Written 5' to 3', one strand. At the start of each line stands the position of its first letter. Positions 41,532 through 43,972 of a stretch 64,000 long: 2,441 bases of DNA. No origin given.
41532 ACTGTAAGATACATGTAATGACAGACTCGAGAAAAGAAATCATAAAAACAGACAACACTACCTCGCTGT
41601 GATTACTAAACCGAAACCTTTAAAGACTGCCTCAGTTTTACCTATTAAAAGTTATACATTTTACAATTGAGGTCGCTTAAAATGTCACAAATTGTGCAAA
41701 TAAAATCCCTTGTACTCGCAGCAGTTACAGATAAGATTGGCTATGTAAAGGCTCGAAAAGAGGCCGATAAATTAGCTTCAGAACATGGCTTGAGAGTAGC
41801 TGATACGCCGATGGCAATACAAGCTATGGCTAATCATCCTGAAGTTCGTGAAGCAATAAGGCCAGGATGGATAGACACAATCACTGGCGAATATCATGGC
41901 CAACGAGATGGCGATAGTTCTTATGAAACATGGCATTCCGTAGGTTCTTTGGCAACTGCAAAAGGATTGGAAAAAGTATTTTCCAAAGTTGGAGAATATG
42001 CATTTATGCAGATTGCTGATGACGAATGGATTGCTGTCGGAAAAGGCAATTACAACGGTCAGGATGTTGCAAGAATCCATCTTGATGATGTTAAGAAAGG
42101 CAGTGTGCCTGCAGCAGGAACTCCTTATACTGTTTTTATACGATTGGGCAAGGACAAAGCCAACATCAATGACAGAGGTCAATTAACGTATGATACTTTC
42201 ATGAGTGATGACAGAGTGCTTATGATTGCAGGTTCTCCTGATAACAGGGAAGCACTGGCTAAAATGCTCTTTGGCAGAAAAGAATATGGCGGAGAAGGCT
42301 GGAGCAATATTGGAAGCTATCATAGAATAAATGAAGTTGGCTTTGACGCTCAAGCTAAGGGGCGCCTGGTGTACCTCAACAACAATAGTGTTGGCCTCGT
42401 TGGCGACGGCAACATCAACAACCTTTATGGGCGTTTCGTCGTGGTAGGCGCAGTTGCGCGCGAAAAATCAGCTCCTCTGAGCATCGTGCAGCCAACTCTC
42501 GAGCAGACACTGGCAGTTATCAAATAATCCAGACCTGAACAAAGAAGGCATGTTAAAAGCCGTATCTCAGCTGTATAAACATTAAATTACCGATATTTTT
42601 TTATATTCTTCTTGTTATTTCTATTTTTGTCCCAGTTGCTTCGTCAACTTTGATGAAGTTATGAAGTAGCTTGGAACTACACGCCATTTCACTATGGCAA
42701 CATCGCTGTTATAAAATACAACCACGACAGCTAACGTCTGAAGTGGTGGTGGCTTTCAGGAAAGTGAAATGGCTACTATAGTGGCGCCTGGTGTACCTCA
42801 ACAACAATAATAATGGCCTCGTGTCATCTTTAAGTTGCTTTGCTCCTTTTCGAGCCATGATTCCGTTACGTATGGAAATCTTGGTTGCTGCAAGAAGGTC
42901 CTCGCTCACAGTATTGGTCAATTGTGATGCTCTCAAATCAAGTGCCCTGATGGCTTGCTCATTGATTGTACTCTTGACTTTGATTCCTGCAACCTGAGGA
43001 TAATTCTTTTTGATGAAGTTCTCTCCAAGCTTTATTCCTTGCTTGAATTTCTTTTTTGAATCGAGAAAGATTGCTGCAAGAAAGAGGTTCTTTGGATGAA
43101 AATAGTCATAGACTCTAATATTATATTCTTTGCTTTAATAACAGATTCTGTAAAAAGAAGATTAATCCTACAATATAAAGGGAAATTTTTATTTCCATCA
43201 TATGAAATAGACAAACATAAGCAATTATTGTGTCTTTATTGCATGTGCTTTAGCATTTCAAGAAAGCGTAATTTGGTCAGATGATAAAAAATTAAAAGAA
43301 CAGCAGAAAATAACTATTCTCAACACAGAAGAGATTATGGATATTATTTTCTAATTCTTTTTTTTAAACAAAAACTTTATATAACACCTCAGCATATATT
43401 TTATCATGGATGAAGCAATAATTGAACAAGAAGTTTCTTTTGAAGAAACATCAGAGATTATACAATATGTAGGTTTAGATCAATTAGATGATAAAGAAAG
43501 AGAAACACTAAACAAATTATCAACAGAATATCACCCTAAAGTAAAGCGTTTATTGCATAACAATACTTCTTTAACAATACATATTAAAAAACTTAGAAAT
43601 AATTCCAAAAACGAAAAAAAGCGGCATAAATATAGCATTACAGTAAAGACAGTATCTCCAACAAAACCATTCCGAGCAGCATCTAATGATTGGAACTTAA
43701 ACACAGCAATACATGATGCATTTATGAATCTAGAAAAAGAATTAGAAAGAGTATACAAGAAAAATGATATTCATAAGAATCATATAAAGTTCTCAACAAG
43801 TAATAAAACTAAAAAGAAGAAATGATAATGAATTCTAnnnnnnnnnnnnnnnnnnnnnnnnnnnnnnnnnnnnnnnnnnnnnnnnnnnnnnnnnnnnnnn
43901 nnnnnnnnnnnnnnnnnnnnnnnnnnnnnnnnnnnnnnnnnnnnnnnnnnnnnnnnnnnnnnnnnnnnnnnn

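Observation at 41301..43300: GC-rich, compositionally foreign ORF island between alaS and downstream genes, bounded by a 40-bp direct repeat and internal palindromes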

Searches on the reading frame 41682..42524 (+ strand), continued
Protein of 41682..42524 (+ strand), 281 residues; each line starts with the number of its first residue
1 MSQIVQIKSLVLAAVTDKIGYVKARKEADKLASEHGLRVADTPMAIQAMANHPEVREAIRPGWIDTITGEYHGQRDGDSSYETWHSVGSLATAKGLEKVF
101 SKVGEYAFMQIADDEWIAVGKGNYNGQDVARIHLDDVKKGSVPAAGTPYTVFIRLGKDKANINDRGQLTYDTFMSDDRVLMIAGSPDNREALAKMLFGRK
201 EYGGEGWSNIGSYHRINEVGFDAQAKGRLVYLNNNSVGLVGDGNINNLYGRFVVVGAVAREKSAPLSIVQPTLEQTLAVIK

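Call 48: fold_search(model_id=the predicted structure, library=pdb)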
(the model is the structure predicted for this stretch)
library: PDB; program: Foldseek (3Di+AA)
matches with E <= 10: 141; with E <= 0.001: 1
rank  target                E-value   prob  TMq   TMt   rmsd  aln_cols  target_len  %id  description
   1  5ioo_A                1.2e-09  1.00  0.59  0.77   3.4       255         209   16  Accommodation of massive sequence variation in Nanoarchaeota by the C-type lectin fold (released 2016-11-09)
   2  2x1c_A                3.4e-01  0.02  0.12  0.11  17.2       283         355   10  The crystal structure of precursor acyl coenzyme A:isopenicillin N acyltransferase from Penicillium chrysogenum (released 2010-03-09)
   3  2x1c_B                6.7e-01  0.02  0.12  0.11  22.1       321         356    8  The crystal structure of precursor acyl coenzyme A:isopenicillin N acyltransferase from Penicillium chrysogenum (released 2010-03-09)
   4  9pyc_A                8.6e-01  0.01  0.08  0.05  15.5       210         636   10  Cryo-EM structure of EF-G and RaiA simultaneously bound to an E. coli ribosome imaged in a cell lysate (released 2026-02-18)
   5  8fs6_G                1.2e+00  0.01  0.10  0.10  17.7       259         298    8  Structure of S. cerevisiae Rad24-RFC loading the 9-1-1 clamp onto a 10-nt gapped DNA in step 4 (partially closed 9-1-1 (released 2023-06-14)
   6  2x1d_B                1.4e+00  0.01  0.12  0.10  15.0       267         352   10  The crystal structure of mature acyl coenzyme A:isopenicillin N acyltransferase from Penicillium chrysogenum (released 2010-03-09)
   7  6lvh                  1.4e+00  0.01  0.11  0.11  20.2       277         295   12  Crystal structure of methionine aminopeptidase from Pyrococcus furiosus (released 2021-02-03)
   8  4mi7                  1.5e+00  0.02  0.08  0.16  14.1       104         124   10  Crystal Structure of Salmonella Effector Protein GtgE (released 2014-02-12)
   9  9hny_FQ               1.5e+00  0.01  0.09  0.10  15.6       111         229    8  Mitoribosomal small subunit in complex with Mettl15 and Mettl17 (released 2025-03-26)
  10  2x1d_C                1.5e+00  0.01  0.12  0.11  15.1       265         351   10  The crystal structure of mature acyl coenzyme A:isopenicillin N acyltransferase from Penicillium chrysogenum (released 2010-03-09)
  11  6dxw_A                1.5e+00  0.01  0.10  0.10  23.0       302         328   11  Human N-acylethanolamine-hydrolyzing acid amidase (NAAA) precursor (C126A) (released 2018-09-26)
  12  9ba3_F                2.0e+00  0.02  0.07  0.11  10.6        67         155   13  High-resolution crystal structure of the ligand binding domain of the Halomonas titanicae chemoreceptor Htc10 in compl (released 2024-11-20)
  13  2x1d_A                2.0e+00  0.01  0.12  0.11  15.3       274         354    9  The crystal structure of mature acyl coenzyme A:isopenicillin N acyltransferase from Penicillium chrysogenum (released 2010-03-09)
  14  2x1d_D                2.2e+00  0.01  0.12  0.10  15.0       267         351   10  The crystal structure of mature acyl coenzyme A:isopenicillin N acyltransferase from Penicillium chrysogenum (released 2010-03-09)
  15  9ba3_A                2.3e+00  0.02  0.07  0.11  10.8        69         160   12  High-resolution crystal structure of the ligand binding domain of the Halomonas titanicae chemoreceptor Htc10 in compl (released 2024-11-20)
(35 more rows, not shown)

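Call 64: search_protein_families(library=ncbifam, proteins=[L007:1117-2832:-, L007:2936-3130:+, L007:483-1250:-, L007:4475-6505:-], max_evalue=1)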
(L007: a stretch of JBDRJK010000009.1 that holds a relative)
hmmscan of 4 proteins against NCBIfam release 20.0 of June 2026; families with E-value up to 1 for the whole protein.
L007:1117-2832:- (572 aa): 8 families
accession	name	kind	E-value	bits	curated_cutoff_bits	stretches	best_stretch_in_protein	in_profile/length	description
TIGR04416.1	group_II_RT_mat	equivalog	1.1e-50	172.8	300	1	37-345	25-344/353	group II intron reverse transcriptase/maturase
NF041747.1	Drt3a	equivalog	9.1e-21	74.6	200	1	135-312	107-287/412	antiviral reverse transcriptase Drt3a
NF041746.1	Drt2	equivalog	4.5e-16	59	390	2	185-319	218-360/416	antiviral reverse transcriptase Drt2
NF038233.2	retron_St85_RT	exception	7.7e-16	58.2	235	1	140-336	90-283/289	retron St85 family RNA-directed DNA polymerase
NF041750.1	Drt5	equivalog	1.5e-07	30.8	550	1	111-267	98-252/484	antiviral reverse transcriptase Drt5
TIGR04499.1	abortive_AbiA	subfamily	4.9e-05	22.2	250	1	122-311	129-342/615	AbiA family abortive infection protein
TIGR02937.1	sigma70-ECF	superfamily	0.00096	18.8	42.9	1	118-415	37-162/165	sigma-70 family RNA polymerase sigma factor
NF007935.0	PRK10651.1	equivalog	0.035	13.3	250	1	355-416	140-200/216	two-component system response regulator NarL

L007:2936-3130:+ (65 aa): 0 families

L007:483-1250:- (256 aa): 2 families
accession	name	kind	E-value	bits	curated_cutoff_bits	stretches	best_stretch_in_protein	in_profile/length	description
NF045541.1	scaf_prot_MCP2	exception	0.00022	19.9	525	1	161-247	55-153/634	prohead protease/major capsid protein fusion protein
TIGR04078.1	rSAM_yydG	equivalog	0.045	13.2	300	1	67-234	17-188/309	YydG family radical SAM peptide epimerase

L007:4475-6505:- (677 aa): 4 families
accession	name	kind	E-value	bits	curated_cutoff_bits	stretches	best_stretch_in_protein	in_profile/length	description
TIGR01537.1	portal_HK97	equivalog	3.5e-11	42.8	112.05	1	95-380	63-341/343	phage portal protein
TIGR01641.1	phageSPP1_gp7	domain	0.00093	19.6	39.65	1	564-669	6-104/109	minor capsid protein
NF033232.1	small_YtzI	equivalog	0.059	12.8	33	1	45-64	10-29/41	YtzI protein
NF008390.0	PRK11188.1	equivalog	0.084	12.5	269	1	22-98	25-102/209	23S rRNA (uridine(2552)-2'-O)-methyltransferase RlmE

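Call 65: search_protein_families(library=pfam, proteins=[L007:2936-3130:+, L007:483-1250:-], max_evalue=10)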
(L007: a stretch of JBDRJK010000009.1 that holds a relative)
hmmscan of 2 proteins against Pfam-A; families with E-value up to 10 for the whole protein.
L007:2936-3130:+ (65 aa): 1 family
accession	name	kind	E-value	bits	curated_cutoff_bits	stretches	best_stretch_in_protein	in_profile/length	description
PF21205.3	Rep3_C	-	0.017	15.8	21.1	1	1-36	18-46/59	Initiator Rep protein, WH2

L007:483-1250:- (256 aa): 1 family
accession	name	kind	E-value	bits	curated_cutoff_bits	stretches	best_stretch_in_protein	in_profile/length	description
PF14536.11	DUF4441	-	0.073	13.7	24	1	24-90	37-102/116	Domain of unknown function (DUF4441)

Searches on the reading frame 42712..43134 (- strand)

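Call 9: search_protein_families(library=pfam, proteins=[window:42712-43134:-], max_evalue=0.1)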
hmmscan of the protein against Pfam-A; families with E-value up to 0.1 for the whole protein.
window:42712-43134:- (141 aa): 0 families

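Call 18: search_protein_families(library=ncbifam, proteins=[window:42712-43134:-], max_evalue=10)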
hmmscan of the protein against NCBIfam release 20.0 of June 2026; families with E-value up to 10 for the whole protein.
window:42712-43134:- (141 aa): 0 families

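Call 19: search_protein_families(library=phrogs, proteins=[window:42712-43134:-], max_evalue=10)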
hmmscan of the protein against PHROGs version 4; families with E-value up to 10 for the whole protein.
window:42712-43134:- (141 aa): 2 families
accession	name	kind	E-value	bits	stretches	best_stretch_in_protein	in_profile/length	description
phrog_35969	-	tail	0.0089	17.2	1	42-76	79-113/119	baseplate protein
phrog_33902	-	unknown function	0.039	12.7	1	32-86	739-792/1020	-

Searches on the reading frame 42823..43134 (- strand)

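Call 18: search_protein_families(library=ncbifam, proteins=[window:42823-43134:-], max_evalue=10)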
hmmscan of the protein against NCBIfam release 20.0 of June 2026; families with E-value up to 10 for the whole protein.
window:42823-43134:- (104 aa): 0 families

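Call 19: search_protein_families(library=phrogs, proteins=[window:42823-43134:-], max_evalue=10)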
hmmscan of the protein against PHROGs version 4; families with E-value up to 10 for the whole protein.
window:42823-43134:- (104 aa): 2 families
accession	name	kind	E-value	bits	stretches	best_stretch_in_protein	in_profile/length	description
phrog_35969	-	tail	0.0031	18.7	1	42-76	79-113/119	baseplate protein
phrog_33902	-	unknown function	0.019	13.7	1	32-86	739-792/1020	-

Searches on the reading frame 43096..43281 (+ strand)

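Call 18: search_protein_families(library=ncbifam, proteins=[window:43096-43281:+], max_evalue=10)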
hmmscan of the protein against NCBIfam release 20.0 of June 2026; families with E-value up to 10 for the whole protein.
window:43096-43281:+ (62 aa): 0 families

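Call 19: search_protein_families(library=phrogs, proteins=[window:43096-43281:+], max_evalue=10)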
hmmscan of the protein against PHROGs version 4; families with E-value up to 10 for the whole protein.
window:43096-43281:+ (62 aa): 0 families

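Call 65: search_protein_families(library=pfam, proteins=[window:43096-43281:+], max_evalue=10)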
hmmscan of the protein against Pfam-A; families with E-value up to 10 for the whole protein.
window:43096-43281:+ (62 aa): 1 family
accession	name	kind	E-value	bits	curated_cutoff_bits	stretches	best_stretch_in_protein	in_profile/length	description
PF10130.15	PIN_2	-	0.05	14.3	22.4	1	4-43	1-44/133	PIN domain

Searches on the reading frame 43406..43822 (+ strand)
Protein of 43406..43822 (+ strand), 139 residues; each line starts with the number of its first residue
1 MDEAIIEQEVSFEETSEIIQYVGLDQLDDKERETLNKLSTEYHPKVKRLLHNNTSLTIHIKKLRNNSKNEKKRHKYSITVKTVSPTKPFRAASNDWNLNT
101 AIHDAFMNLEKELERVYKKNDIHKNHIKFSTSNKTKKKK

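Call 9: search_protein_families(library=pfam, proteins=[window:43406-43822:+], max_evalue=0.1)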
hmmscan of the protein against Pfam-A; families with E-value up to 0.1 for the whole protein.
window:43406-43822:+ (139 aa): 2 families
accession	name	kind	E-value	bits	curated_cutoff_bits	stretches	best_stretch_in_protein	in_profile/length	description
PF02482.25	Ribosomal_S30AE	-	9.5e-06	26.7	23.7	1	32-119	19-86/88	Sigma 54 modulation protein / S30EA ribosomal protein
PF00475.24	IGPD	-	0.031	14.8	27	1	1-68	68-129/144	Imidazoleglycerol-phosphate dehydratase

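Call 58: find_encoding_contigs(protein=window:43406-43822:+, flank=4000, max_places=6)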
Protein window:43406-43822:+ (139 aa): 10 contigs read that carry it; 6 places shown.
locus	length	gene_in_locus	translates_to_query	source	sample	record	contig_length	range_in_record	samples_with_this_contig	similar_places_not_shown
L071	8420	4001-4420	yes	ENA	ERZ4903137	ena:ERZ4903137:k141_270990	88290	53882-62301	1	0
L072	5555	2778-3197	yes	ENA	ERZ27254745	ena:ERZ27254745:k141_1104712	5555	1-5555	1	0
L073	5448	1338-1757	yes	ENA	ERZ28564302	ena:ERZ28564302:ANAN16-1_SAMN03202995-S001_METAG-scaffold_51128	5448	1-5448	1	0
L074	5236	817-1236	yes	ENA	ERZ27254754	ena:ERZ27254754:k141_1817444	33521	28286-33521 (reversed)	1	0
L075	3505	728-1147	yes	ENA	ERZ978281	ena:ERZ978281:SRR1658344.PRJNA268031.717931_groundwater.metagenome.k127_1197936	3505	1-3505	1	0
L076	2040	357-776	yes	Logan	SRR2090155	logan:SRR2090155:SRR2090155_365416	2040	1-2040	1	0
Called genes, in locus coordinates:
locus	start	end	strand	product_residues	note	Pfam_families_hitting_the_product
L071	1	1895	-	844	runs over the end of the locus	PF01411:tRNA-synt_2c, PF07973:tRNA_SAD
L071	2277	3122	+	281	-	-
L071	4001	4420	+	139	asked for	-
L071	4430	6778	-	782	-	PF18915:DUF5667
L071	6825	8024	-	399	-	-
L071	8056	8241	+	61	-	-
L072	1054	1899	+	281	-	-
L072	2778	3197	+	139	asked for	-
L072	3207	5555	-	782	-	?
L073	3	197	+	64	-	?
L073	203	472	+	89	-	-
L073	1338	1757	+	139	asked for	-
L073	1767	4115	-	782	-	PF18915:DUF5667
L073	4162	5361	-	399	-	-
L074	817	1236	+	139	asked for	-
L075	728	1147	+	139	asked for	-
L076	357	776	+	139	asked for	-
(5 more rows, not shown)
